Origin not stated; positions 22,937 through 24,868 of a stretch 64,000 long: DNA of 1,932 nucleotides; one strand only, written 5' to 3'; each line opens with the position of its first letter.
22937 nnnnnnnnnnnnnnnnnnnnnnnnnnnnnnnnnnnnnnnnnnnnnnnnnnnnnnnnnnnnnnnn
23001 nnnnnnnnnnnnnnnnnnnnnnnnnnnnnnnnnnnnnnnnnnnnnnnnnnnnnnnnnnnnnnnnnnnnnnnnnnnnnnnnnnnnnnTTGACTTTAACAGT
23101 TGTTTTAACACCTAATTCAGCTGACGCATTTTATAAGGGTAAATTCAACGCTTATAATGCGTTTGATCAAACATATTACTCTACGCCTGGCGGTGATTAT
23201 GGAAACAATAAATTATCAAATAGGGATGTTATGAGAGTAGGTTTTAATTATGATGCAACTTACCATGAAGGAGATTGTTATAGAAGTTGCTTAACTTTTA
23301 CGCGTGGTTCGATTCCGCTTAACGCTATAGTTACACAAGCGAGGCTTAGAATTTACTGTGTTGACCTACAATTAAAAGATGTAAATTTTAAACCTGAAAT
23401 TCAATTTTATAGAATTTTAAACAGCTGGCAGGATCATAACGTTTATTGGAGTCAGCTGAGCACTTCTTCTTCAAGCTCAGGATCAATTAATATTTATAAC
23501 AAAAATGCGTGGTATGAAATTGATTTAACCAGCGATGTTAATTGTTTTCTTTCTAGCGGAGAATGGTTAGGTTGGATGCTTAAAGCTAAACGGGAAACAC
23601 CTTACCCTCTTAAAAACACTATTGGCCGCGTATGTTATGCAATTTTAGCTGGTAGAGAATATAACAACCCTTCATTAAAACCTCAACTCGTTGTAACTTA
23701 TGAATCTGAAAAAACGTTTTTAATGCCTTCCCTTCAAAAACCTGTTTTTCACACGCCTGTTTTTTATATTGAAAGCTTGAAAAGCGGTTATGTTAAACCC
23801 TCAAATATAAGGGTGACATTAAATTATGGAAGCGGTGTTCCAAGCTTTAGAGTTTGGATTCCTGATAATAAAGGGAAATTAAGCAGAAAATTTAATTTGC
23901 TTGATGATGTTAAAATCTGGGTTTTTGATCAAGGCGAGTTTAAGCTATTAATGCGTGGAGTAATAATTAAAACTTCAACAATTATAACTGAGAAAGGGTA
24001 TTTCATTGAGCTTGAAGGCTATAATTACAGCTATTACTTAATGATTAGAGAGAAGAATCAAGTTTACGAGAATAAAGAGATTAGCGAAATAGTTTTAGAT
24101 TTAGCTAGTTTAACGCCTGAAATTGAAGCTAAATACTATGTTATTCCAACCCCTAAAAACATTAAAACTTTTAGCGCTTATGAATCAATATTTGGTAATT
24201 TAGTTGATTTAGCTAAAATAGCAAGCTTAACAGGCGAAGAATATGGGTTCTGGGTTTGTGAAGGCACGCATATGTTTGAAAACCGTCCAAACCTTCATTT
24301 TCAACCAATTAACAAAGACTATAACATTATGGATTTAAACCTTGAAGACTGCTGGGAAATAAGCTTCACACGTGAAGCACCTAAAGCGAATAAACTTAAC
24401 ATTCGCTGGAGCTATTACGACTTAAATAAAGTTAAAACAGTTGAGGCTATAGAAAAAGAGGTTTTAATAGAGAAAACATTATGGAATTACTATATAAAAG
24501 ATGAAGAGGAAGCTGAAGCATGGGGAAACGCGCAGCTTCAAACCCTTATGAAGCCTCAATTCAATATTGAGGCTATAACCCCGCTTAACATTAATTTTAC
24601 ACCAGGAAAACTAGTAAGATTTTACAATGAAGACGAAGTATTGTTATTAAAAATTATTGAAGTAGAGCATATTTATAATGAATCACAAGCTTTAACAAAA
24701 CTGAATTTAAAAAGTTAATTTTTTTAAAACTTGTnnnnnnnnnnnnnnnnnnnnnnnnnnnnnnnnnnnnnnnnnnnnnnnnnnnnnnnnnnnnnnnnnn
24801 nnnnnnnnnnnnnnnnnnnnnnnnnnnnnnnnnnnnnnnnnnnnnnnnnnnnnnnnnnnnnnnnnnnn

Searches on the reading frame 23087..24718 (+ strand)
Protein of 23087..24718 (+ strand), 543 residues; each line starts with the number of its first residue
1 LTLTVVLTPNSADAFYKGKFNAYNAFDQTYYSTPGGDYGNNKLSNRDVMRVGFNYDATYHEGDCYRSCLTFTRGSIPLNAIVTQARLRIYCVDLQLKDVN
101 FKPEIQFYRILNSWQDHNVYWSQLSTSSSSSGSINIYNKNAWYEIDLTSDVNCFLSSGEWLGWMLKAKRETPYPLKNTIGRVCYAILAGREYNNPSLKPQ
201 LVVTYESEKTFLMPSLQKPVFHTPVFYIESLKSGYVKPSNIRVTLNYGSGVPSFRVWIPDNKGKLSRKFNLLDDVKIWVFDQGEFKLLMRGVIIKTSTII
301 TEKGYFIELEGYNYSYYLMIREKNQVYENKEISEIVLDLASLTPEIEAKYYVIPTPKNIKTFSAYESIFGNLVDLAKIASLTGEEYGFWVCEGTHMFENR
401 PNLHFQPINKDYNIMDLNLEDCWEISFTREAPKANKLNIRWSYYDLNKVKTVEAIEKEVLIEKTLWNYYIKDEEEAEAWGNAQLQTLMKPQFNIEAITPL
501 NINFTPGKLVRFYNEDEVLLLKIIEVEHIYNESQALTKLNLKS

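Call 20: search_protein_families(library=pfam, proteins=[window:23087-24718:+], max_evalue=0.01)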
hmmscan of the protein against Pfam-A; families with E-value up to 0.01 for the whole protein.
window:23087-24718:+ (543 aa): 2 families
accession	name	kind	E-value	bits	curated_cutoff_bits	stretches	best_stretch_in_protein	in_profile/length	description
PF24517.2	CBM96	-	5e-09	36.6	26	1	66-170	41-142/164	Carbohydrate-binding module family 96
PF00688.24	TGFb_propeptide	-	0.00078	19.6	25.8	1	66-157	109-198/242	TGF-beta propeptide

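Call 88: search_protein_families(library=phrogs, proteins=[window:23087-24718:+], max_evalue=0.001)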
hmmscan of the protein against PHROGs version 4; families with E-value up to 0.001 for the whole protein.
window:23087-24718:+ (543 aa): 0 families

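Call 95: find_encoding_contigs(protein=window:23087-24718:+, flank=9000, max_places=6)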
Protein window:23087-24718:+ (543 aa): 1 contig read that carries it; 1 place shown.
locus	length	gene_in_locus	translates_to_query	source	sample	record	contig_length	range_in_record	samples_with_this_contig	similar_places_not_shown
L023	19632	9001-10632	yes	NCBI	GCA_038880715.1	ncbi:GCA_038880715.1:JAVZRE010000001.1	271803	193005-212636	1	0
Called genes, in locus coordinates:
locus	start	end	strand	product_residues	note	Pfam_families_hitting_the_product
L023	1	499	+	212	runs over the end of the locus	-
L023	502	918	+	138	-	-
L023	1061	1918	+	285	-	PF18906:Phage_tube_2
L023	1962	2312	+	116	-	-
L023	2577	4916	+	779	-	-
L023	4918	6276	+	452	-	-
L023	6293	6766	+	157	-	-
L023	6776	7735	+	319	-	-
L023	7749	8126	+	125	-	-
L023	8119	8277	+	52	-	-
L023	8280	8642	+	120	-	-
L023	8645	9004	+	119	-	-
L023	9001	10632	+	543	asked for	PF24517:CBM96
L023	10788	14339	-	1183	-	PF13091:PLDc_2, PF00270:DEAD, PF04851:ResIII, PF22527:DEXQc_Suv3 (faint), PF00271:Helicase_C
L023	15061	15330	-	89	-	PF18753:Nmad2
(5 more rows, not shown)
